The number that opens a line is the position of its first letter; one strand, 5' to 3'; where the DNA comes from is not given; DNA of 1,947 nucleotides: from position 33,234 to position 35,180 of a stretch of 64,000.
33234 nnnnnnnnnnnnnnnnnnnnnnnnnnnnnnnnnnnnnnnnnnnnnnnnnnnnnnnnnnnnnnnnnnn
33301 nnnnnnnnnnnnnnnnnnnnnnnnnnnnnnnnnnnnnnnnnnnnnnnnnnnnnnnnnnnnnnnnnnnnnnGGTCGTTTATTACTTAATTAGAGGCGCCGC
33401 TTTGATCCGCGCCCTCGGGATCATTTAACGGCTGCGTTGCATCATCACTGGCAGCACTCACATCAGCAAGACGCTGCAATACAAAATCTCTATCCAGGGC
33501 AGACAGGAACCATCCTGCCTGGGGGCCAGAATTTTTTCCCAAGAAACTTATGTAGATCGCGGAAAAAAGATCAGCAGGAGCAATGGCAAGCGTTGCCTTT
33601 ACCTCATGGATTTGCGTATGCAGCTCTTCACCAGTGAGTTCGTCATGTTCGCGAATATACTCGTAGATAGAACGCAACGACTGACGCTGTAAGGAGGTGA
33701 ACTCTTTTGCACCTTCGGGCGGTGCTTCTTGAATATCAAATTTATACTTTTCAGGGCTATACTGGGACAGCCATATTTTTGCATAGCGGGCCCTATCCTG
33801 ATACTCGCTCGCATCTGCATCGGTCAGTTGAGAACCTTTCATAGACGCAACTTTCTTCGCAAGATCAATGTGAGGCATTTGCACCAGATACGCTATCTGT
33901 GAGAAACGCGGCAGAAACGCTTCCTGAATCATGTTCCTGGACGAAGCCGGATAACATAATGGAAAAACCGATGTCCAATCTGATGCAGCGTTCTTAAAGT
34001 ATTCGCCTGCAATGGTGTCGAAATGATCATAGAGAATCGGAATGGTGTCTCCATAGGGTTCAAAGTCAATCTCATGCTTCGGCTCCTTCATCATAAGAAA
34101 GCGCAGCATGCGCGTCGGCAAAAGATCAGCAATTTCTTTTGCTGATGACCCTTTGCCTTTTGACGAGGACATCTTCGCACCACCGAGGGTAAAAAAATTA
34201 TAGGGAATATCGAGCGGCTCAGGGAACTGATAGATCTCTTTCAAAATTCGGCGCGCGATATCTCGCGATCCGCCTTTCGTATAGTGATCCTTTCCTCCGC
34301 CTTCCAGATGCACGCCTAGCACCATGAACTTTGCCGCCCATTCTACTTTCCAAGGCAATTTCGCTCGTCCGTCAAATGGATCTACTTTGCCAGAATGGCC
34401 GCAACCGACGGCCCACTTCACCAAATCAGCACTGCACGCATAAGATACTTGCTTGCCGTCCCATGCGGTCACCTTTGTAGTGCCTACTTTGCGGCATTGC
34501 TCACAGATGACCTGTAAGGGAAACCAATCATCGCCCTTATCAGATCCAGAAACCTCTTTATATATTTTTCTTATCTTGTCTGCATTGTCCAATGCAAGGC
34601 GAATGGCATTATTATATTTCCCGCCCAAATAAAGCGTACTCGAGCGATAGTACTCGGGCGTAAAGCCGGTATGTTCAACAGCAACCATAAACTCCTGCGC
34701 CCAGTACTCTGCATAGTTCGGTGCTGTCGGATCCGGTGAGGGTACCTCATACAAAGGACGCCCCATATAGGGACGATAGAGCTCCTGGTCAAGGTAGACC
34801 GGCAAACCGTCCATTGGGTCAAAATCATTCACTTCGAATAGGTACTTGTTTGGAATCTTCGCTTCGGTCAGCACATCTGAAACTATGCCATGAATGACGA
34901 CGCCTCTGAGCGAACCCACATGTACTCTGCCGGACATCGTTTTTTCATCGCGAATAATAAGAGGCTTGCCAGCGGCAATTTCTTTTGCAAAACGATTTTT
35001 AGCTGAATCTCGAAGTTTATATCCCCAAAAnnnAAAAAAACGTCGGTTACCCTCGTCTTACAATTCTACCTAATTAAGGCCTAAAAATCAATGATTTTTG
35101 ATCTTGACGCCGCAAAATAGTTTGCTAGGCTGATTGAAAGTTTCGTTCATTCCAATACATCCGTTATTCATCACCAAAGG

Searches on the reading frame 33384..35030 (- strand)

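Call 64: search_protein_families(library=ncbifam, proteins=[window:33384-35030:-], max_evalue=0.00001)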
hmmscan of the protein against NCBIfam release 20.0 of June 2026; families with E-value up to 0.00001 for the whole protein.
window:33384-35030:- (548 aa): 2 families
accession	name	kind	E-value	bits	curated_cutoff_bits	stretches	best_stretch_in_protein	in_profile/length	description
TIGR00467.1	lysS_arch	equivalog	4.3e-91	306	147.55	1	30-521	26-511/515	lysine--tRNA ligase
NF001968.0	PRK00750.1-2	equivalog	4.5e-33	114.5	648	1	6-510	19-508/528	lysine--tRNA ligase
